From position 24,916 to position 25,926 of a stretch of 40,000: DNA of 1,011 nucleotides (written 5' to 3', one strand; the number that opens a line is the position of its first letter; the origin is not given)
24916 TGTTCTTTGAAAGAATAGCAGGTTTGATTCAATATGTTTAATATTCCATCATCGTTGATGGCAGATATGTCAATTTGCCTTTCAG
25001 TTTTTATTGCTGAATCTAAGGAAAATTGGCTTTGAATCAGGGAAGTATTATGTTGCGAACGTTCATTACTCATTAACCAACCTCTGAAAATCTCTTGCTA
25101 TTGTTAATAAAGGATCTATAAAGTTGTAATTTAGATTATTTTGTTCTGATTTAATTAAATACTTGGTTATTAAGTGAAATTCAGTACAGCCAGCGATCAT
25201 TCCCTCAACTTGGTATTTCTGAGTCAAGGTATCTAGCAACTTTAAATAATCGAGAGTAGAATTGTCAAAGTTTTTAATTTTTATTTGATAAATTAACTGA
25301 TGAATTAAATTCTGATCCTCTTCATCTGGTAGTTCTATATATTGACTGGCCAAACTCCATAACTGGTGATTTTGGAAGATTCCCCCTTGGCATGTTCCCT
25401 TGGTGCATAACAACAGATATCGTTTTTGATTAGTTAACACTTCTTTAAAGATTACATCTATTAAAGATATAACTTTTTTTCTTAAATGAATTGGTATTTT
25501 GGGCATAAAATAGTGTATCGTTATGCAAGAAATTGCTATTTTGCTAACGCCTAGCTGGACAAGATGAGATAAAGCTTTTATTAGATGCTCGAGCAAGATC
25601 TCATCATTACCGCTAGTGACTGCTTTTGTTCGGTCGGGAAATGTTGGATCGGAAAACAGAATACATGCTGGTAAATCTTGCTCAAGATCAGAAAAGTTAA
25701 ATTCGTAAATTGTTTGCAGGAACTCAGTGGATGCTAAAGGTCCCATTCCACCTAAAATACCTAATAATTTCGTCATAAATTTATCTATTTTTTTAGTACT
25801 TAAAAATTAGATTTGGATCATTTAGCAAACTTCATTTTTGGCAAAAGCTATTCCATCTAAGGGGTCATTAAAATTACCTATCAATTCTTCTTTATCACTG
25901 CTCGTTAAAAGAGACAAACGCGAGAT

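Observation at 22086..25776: A-domain specificity residues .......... plus an overlapping Asp/Glu racemase gene: microcystin-like D-acidic amino acid logic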

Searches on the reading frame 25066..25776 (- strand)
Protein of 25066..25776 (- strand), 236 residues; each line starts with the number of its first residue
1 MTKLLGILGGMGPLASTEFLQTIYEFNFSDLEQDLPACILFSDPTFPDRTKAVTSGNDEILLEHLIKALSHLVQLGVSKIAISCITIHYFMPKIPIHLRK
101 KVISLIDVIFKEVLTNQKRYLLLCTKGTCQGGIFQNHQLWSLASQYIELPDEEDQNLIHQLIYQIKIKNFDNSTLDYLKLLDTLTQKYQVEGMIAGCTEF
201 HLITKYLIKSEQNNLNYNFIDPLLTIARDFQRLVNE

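Call 6: search_protein_families(library=pfam, proteins=[window:25066-25776:-])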
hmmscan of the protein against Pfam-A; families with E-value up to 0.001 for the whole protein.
window:25066-25776:- (236 aa): 1 family
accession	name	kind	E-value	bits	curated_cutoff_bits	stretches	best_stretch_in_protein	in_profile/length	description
PF01177.27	Asp_Glu_race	-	8.6e-18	65.3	31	1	8-222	1-203/211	Asp/Glu/Hydantoin racemase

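Call 7: search_protein_families(library=ncbifam, proteins=[window:25066-25776:-])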
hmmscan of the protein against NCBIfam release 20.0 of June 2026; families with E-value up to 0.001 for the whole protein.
window:25066-25776:- (236 aa): 3 families
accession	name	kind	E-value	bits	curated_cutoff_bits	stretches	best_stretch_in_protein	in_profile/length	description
TIGR00035.1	asp_race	subfamily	1.1e-34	120.1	93.1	1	1-227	1-220/236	amino acid racemase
NF052483.1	racemase_CuyB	equivalog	2.4e-33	116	190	1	5-230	1-221/225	cysteate racemase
NF007569.0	PRK10200.1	equivalog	2.4e-06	27.4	417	1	3-204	2-204/230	aspartate/glutamate racemase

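Call 9: search_solved_structures(query=window:25066-25776:-, max_evalue=0.001, show_alignments=3)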
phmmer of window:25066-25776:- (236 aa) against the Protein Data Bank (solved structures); distinct sequences matched with E-value up to 0.001: 9.
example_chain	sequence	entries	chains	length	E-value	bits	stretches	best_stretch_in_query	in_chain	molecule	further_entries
5wxx_A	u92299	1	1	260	1.4e-45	159.2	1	4-234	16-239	McyF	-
5xnk_A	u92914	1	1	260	2.2e-44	155.3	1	4-234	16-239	McyF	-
5wxy_A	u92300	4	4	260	5.3e-43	150.8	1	4-234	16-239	McyF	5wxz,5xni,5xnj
1jfl_A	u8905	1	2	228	9.7e-21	77.9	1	3-227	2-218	ASPARTATE RACEMASE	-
3s7z_A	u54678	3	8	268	1.4e-19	74.1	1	3-204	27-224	Putative aspartate racemase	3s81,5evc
2dx7_A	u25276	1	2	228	1.8e-19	73.8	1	3-227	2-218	aspartate racemase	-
5b19_A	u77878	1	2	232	1.6e-16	64.2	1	1-203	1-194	Aspartate racemase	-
2zsk_A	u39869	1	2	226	1.4e-09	41.4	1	3-205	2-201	226aa long hypothetical aspartate racemase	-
3ojc_A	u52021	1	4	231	6.3e-05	26.2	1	1-204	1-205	Putative aspartate/glutamate racemase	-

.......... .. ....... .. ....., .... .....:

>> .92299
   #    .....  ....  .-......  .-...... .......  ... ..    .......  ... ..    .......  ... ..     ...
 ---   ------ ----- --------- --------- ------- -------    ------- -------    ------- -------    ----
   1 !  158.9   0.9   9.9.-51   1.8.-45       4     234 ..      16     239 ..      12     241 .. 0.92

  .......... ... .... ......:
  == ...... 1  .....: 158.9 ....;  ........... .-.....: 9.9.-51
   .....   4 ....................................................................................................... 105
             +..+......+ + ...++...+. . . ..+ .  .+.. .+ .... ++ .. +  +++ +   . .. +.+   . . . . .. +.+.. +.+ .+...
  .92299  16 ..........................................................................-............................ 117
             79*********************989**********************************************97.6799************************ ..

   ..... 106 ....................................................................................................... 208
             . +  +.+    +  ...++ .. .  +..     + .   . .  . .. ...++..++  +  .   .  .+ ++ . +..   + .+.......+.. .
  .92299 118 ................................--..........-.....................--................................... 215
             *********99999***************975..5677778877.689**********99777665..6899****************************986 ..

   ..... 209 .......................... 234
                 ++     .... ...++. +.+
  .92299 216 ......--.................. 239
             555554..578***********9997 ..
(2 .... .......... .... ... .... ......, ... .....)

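Call 19: find_homologous_proteins(query=window:25066-25776:-, max_evalue=1e-10)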
Query window:25066-25776:- (236 aa): 787 proteins with E <= 1e-10 among 981 candidates; the best 120 are listed.
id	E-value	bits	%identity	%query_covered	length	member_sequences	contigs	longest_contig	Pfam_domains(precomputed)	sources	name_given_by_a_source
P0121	7.7e-153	525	100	100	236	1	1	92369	PF01177.28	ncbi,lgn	ncbi:MAG: amino acid racemase [Cyanobacteria bacterium P01_G01_bin.39]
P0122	3.0e-143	493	92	100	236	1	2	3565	PF01177.28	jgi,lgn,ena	-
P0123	1.4e-114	400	75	100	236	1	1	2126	PF01177.28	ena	-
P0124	8.6e-112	391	75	100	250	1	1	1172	PF01177.28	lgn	-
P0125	3.1e-108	379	72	100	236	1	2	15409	PF01177.28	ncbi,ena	-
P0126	4.8e-106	372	69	100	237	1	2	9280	PF01177.28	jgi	jgi:aspartate racemase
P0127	4.8e-89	316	59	100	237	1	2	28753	PF01177.28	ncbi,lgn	-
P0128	2.3e-88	314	61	94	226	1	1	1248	PF01177.28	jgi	jgi:aspartate racemase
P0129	3.1e-87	310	58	100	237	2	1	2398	PF01177.28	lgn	-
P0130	2.8e-85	304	57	93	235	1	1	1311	PF01177.28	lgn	-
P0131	6.4e-85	303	58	100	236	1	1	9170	PF01177.28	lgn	-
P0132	3.0e-84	300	57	98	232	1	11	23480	PF01177.28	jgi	jgi:aspartate racemase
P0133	1.1e-82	295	55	93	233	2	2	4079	PF01177.28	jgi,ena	jgi:aspartate racemase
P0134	4.0e-82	294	56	97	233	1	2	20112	PF01177.28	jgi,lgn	jgi:aspartate racemase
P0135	6.1e-82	293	57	100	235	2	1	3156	PF01177.28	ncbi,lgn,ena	-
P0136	7.9e-82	293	57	100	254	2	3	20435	PF01177.28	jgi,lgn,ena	jgi:aspartate racemase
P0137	1.3e-81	292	54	94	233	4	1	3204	PF01177.28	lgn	-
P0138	2.4e-81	291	55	93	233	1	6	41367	PF01177.28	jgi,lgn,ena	-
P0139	1.8e-80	288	56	94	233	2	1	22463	PF01177.28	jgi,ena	-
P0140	2.7e-80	288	57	98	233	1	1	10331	PF01177.28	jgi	jgi:aspartate racemase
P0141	2.9e-80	287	57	100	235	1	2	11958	PF01177.28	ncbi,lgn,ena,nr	ncbi:MAG: aspartate/glutamate racemase family protein [Thiomargarita sp.]|nr:aspartate/glutamate rac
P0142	3.6e-80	287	51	94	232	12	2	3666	PF01177.28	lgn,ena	-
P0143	7.5e-80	286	51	94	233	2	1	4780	PF01177.28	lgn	-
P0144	2.8e-79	284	57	100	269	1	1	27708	PF01177.28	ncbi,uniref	ncbi:aspartate/glutamate racemase family protein [Chroococcidiopsis sp.]|uniref:aspartate/glutamate 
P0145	3.0e-79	284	54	100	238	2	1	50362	PF01177.28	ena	-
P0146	5.1e-79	283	53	100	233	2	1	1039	PF01177.28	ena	-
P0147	7.6e-79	283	55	94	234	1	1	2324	PF01177.28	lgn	-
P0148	2.9e-78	281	56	100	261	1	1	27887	PF01177.28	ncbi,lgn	-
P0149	5.2e-78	280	54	99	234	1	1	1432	PF01177.28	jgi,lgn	jgi:aspartate racemase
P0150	6.0e-78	280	54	99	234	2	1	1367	PF01177.28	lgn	-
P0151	1.0e-77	279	52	94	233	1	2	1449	PF01177.28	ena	-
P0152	1.3e-77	279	52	100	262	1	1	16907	PF01177.28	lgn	-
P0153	2.0e-77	278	54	99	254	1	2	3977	PF01177.28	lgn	-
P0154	2.9e-77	278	54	99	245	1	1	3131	PF01177.28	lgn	-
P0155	8.1e-77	276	53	100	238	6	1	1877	PF01177.28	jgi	-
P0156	1.1e-76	276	54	98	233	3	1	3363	PF01177.28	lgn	-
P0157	1.8e-76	275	57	100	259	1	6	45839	PF01177.28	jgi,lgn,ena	jgi:aspartate racemase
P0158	2.8e-76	274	57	100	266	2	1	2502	PF01177.28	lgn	-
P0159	4.8e-76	274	55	99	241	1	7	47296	PF01177.28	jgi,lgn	jgi:aspartate racemase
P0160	6.0e-76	273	55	99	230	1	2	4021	PF01177.28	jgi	jgi:aspartate racemase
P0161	7.5e-76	273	51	94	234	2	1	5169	PF01177.28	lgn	-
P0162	7.8e-76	273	54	100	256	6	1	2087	PF01177.28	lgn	-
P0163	8.1e-76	273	52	100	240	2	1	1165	PF01177.28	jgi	jgi:aspartate racemase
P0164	9.9e-76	273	53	99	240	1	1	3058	PF01177.28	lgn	-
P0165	1.2e-75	272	50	99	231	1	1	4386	PF01177.28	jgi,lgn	-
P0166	1.4e-75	272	53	100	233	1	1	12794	PF01177.28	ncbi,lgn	-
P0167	1.5e-75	272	52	93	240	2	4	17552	PF01177.28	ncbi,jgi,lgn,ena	-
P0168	2.2e-75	271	51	100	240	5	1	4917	PF01177.28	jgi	-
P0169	2.8e-75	271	54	100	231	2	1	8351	PF01177.28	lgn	-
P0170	4.7e-75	270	53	100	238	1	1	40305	PF01177.28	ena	-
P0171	5.1e-75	270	55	100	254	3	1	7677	PF01177.28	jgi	jgi:aspartate racemase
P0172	6.0e-75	270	50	94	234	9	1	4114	PF01177.28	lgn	-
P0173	8.1e-75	270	54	100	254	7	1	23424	PF01177.28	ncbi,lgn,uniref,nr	ncbi:amino acid racemase [Chroococcidiopsis sp. FACHB-1243]|uniref:aspartate/glutamate racemase fami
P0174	1.1e-74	269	52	93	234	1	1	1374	PF01177.28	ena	-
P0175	1.1e-74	269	52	100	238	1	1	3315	PF01177.28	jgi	jgi:aspartate racemase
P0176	1.2e-74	269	54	100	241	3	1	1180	PF01177.28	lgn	-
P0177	1.5e-74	269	50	94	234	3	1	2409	PF01177.28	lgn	-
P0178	2.6e-74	268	54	98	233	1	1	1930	PF01177.28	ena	-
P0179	3.6e-74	267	54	100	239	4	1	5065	PF01177.28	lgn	-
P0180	8.7e-74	266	53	99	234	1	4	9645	PF01177.28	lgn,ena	-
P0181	1.0e-73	266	52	100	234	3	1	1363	PF01177.28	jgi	jgi:aspartate racemase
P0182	1.9e-73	265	51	100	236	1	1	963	PF01177.28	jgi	jgi:aspartate racemase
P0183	2.5e-73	265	53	94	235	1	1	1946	PF01177.28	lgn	-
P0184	3.0e-73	265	50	100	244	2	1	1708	PF01177.28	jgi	jgi:aspartate racemase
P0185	3.1e-73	264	53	100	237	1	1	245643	PF01177.28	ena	-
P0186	9.0e-73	263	54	95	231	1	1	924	PF01177.28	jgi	jgi:aspartate racemase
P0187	1.2e-72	263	53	99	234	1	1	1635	PF01177.28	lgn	-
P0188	1.3e-72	262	55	94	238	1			PF01177.28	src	-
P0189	1.9e-72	262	52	97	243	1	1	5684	PF01177.28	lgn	-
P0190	5.3e-72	260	53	95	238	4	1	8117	PF01177.28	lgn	-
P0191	6.4e-72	260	51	98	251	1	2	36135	PF01177.28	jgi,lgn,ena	-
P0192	8.4e-72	260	48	100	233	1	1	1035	PF01177.28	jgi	jgi:aspartate racemase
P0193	1.4e-71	259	50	100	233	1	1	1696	PF01177.28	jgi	jgi:aspartate racemase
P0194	1.7e-71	259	50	99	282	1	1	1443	PF01177.28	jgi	jgi:aspartate racemase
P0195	1.7e-71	259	50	100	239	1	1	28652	PF01177.28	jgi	jgi:aspartate racemase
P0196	3.7e-71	258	52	97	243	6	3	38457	PF01177.28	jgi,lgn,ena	jgi:aspartate racemase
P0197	7.2e-71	257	50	93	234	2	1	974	PF01177.28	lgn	-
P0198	9.8e-71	256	50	100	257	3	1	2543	PF01177.28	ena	-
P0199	2.6e-70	255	53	96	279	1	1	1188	PF01177.28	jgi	jgi:aspartate racemase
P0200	3.2e-70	255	50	100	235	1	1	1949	PF01177.28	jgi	jgi:aspartate racemase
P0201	5.6e-70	254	49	100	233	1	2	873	PF01177.28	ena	-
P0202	1.1e-69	253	51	100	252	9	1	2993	PF01177.28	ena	-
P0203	1.2e-69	253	52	98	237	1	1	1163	PF01177.28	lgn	-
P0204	1.4e-69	253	49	99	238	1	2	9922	PF01177.28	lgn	-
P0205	1.7e-69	252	51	97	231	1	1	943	PF01177.28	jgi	-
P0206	2.8e-69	251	50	100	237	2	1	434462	PF01177.28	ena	-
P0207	5.8e-69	250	52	97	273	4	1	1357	PF01177.28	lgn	-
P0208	8.1e-69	250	55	89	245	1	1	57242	PF01177.28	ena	-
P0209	1.6e-68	249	49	100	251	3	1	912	PF01177.28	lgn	-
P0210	1.7e-68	249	52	96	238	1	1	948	PF01177.28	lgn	-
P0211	2.5e-68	248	53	96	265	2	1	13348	PF01177.28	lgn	-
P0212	3.1e-68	248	48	94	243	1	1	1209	PF01177.28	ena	-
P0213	3.4e-68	248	48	98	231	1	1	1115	PF01177.28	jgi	jgi:aspartate racemase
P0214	5.3e-68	247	49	100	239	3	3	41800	PF01177.28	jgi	jgi:aspartate racemase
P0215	6.8e-68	247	49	98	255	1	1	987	PF01177.28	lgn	-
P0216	6.8e-68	247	49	100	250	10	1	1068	PF01177.28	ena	-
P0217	1.7e-67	246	51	97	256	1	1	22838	PF01177.28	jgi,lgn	jgi:aspartate racemase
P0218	1.7e-67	246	49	97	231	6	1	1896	PF01177.28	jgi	-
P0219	2.2e-67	245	49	99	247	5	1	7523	PF01177.28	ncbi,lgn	-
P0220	3.9e-67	244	52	98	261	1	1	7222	PF01177.28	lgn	-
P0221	4.3e-67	244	53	98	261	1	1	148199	PF01177.28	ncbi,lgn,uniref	ncbi:aspartate/glutamate racemase family protein [Calothrix sp. CCY 0018]|uniref:aspartate/glutamate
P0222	4.9e-67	244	52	98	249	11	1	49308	PF01177.28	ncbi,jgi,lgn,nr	ncbi:MAG: amino acid racemase [Tolypothrix carrinoi HA7290-LM1]|jgi:aspartate racemase|nr:amino acid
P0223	5.6e-67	244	50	92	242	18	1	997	PF01177.28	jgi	jgi:aspartate racemase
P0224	6.0e-67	244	48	96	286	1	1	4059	PF01177.28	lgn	-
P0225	6.1e-67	244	50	99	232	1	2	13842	PF01177.28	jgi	jgi:aspartate racemase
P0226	6.9e-67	244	51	96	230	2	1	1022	PF01177.28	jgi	jgi:aspartate racemase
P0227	9.1e-67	243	48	99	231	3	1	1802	PF01177.28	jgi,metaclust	metaclust:\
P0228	9.8e-67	243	49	94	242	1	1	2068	PF01177.28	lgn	-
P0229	1.5e-66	243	50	92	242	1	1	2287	PF01177.28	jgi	-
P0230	2.2e-66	242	49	95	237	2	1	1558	PF01177.28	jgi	jgi:aspartate racemase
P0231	3.9e-66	241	49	92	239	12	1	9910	PF01177.28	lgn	-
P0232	3.9e-66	241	49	99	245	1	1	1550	PF01177.28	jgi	jgi:aspartate racemase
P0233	4.3e-66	241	49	100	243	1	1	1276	PF01177.28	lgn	-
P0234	4.4e-66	241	50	96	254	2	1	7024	PF01177.28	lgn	-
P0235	4.5e-66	241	50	100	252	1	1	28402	PF01177.28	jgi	jgi:aspartate racemase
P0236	4.6e-66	241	51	97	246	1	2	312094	PF01177.28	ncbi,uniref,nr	ncbi:aspartate/glutamate racemase family protein [Mastigocoleus testarum]|uniref:Aspartate racemase 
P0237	4.9e-66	241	51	96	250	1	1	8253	PF01177.28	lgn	-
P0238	5.1e-66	241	49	99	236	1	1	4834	PF01177.28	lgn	-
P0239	5.9e-66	241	50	98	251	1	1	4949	PF01177.28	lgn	-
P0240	6.0e-66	241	47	100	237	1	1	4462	PF01177.28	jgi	jgi:aspartate racemase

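Call 38: find_related_loci(query=A1, collection=genome_contigs, flank=10000)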
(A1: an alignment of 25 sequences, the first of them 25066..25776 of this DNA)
Query A1 (236 aa) in genome_contigs; peptide patterns used: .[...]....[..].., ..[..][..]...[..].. (x = any residue, [..] = any of these).
111 stretches matched a pattern; 94 encode a relative of the query (tblastn E <= 1e-3); the best 80 are kept; 80 distinct loci.
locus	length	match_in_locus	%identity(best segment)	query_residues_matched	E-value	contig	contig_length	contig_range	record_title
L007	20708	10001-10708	59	1-235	3e-95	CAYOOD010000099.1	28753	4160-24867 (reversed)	MAG TPA_asm: uncultured bacterium isolate binchicken_co135_64 genome assembly, contig: NODE_3002_length_28753_cov_26.195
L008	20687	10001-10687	57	1-235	5e-85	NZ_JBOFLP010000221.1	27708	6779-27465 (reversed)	MAG: Chroococcidiopsis sp. isolate WFFMC_MAG_337 k139_113320_flag=0_multi=7.3430_len=27708, whole genome shotgun sequenc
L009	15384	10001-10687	56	1-235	7e-84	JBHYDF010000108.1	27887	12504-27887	MAG: Nostocaceae cyanobacterium isolate CCAP1427_2_bin-003C CCAP1427_2_bin-003C_c108, whole genome shotgun sequence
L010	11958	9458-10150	57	1-235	5e-79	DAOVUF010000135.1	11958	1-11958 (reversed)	MAG TPA_asm: Gammaproteobacteria bacterium isolate CSMAG_1672 CSMAG_1672_k141_5497869_length_11958_cov_19.9782, whole ge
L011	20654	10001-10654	53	15-236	3e-79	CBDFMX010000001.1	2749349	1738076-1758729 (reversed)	MAG: Stigonema sp. isolate 9a048915-f00d-425c-bd96-d5550510256a genome assembly, contig: contig_1, whole genome shotgun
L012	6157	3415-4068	51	15-236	6e-78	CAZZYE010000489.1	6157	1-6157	MAG: uncultured Stigonema sp. isolate Brown_Z.bin.1 genome assembly, contig: NODE_5220_length_6157_cov_7.983284, whole g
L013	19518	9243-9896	51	15-236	1e-77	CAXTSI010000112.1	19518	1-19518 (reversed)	MAG TPA_asm: uncultured bacterium isolate public_SRR14721957_metawrap_bin.4 genome assembly, contig: public_SRR14721957_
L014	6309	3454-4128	50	1-228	1e-76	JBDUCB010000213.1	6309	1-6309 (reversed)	MAG: bacterium isolate cluster4_bin.37 NODE_43930_length_6309_cov_5.423729, whole genome shotgun sequence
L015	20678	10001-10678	55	3-230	4e-75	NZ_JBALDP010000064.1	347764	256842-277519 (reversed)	MAG: Nostoc sp. isolate P2090 bin 22 NODE_5_length_347764_cov_106.594123, whole genome shotgun sequence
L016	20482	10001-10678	54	3-230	1e-74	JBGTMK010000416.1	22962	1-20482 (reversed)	MAG: Nostoc sp. isolate JTS-RE360 k141_7486944, whole genome shotgun sequence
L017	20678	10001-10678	54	3-230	2e-74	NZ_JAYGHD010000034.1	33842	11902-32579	Nostoc sp. UHCC 0251 NODE_69_length_33842_cov_18.411253, whole genome shotgun sequence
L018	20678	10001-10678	53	3-230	3e-73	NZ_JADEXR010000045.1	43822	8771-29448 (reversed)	Aff. Roholtiella sp. LEGE 12411 NODE_49_length_43822_cov_103.777915, whole genome shotgun sequence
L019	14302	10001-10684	51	4-234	4e-73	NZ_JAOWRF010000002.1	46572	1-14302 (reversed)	Plectonema radiosum NIES-515 NODE_21_length_46572_cov_9.777565, whole genome shotgun sequence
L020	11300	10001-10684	52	4-234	7e-73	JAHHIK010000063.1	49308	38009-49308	MAG: Tolypothrix carrinoi HA7290-LM1 JAESGF010000162.1, whole genome shotgun sequence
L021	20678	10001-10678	53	3-230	9e-73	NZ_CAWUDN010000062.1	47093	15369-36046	Nostoc sp. PCC 9305 isolate Nostoc CCY 9926 NODE_62_length_47093_cov_151.147753, whole genome shotgun sequence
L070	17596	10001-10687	54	1-235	2e-77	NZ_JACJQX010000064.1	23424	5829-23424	Chroococcidiopsis sp. [FACHB-1243] strain FACHB-1243 contig64, whole genome shotgun sequence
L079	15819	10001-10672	40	4-234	4e-44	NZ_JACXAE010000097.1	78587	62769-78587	Iningainema tapete BLCC-T55 NODE_59_length_78587_cov_25.150962, whole genome shotgun sequence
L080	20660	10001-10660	41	4-230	7e-44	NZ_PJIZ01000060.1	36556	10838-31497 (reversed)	Nostoc sp. CMAA1605 contig060, whole genome shotgun sequence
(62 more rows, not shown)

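Call 46: search_protein_families(library=pfam, proteins=[L080:3-9938:+, L079:2-9931:+], max_evalue=1e-10)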
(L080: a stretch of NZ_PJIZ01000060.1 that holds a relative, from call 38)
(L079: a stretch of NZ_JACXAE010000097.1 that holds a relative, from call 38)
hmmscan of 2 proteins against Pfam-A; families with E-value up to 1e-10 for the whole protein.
L080:3-9938:+ (3312 aa): 11 families
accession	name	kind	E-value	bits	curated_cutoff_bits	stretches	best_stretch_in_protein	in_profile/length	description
PF00668.25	Condensation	-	2.5e-191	636.8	30.6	2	2859-3290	2-443/456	Condensation domain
PF00501.34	AMP-binding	-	4.8e-73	246.6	29.9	1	2274-2619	3-383/384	AMP-binding enzyme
PF00202.27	Aminotran_3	-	1.7e-54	185.5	30.5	1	1380-1717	8-349/403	Aminotransferase class-III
PF00698.26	Acyl_transf_1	-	4e-54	184.7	32.7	1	391-700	2-317/319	Acyl transferase domain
PF02801.28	Ketoacyl-synt_C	-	3.3e-43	146.9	20.8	1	122-237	1-119/119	Beta-ketoacyl synthase, C-terminal domain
PF00109.32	ketoacyl-synt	-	6.1e-42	144.4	20.8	1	6-113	144-251/252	Beta-ketoacyl synthase, N-terminal domain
PF00550.31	PP-binding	-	8.4e-25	87.3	20.8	1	773-839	2-67/67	Phosphopantetheine attachment site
PF08242.18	Methyltransf_12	-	1.6e-18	67.7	30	1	1047-1147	1-98/98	Methyltransferase domain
PF16197.11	KAsynt_C_assoc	-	7.1e-18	65.5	33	1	239-334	1-93/111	Ketoacyl-synthetase C-terminal extension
PF22621.2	CurL-like_PKS_C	-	6.2e-15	55.4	27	1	302-363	1-64/64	CurL-like, PKS C-terminal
PF13489.12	Methyltransf_23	-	2.3e-13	50.6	27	1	1027-1199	6-160/164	Methyltransferase domain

L079:2-9931:+ (3310 aa): 13 families
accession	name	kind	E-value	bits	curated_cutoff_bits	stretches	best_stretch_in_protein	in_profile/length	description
PF00668.25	Condensation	-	2.7e-200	666.3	30.6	2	2856-3298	1-453/456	Condensation domain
PF00501.34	AMP-binding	-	3.4e-68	230.6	29.9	1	2275-2619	4-384/384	AMP-binding enzyme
PF00698.26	Acyl_transf_1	-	4.6e-56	191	32.7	1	389-668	1-279/319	Acyl transferase domain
PF00202.27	Aminotran_3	-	6.1e-51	173.8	30.5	1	1382-1697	8-327/403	Aminotransferase class-III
PF02801.28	Ketoacyl-synt_C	-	2.3e-44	150.6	20.8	1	120-235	1-118/119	Beta-ketoacyl synthase, C-terminal domain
PF00109.32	ketoacyl-synt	-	7.5e-40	137.5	20.8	1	5-112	145-252/252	Beta-ketoacyl synthase, N-terminal domain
PF00550.31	PP-binding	-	3e-25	88.7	20.8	1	772-838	2-67/67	Phosphopantetheine attachment site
PF08242.18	Methyltransf_12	-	1.6e-20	74.1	30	1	1043-1143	1-98/98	Methyltransferase domain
PF16197.11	KAsynt_C_assoc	-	4.5e-19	69.3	33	1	238-347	1-107/111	Ketoacyl-synthetase C-terminal extension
PF22621.2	CurL-like_PKS_C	-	1.4e-17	63.8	27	1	301-362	1-64/64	CurL-like, PKS C-terminal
PF13489.12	Methyltransf_23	-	3.6e-13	50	27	1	1026-1195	9-160/164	Methyltransferase domain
PF13649.12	Methyltransf_25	-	1.7e-11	45.1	27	1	1042-1141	1-97/97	Methyltransferase domain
PF08241.18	Methyltransf_11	-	7.3e-11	43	21.2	0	1044-1145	2-95/95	Methyltransferase domain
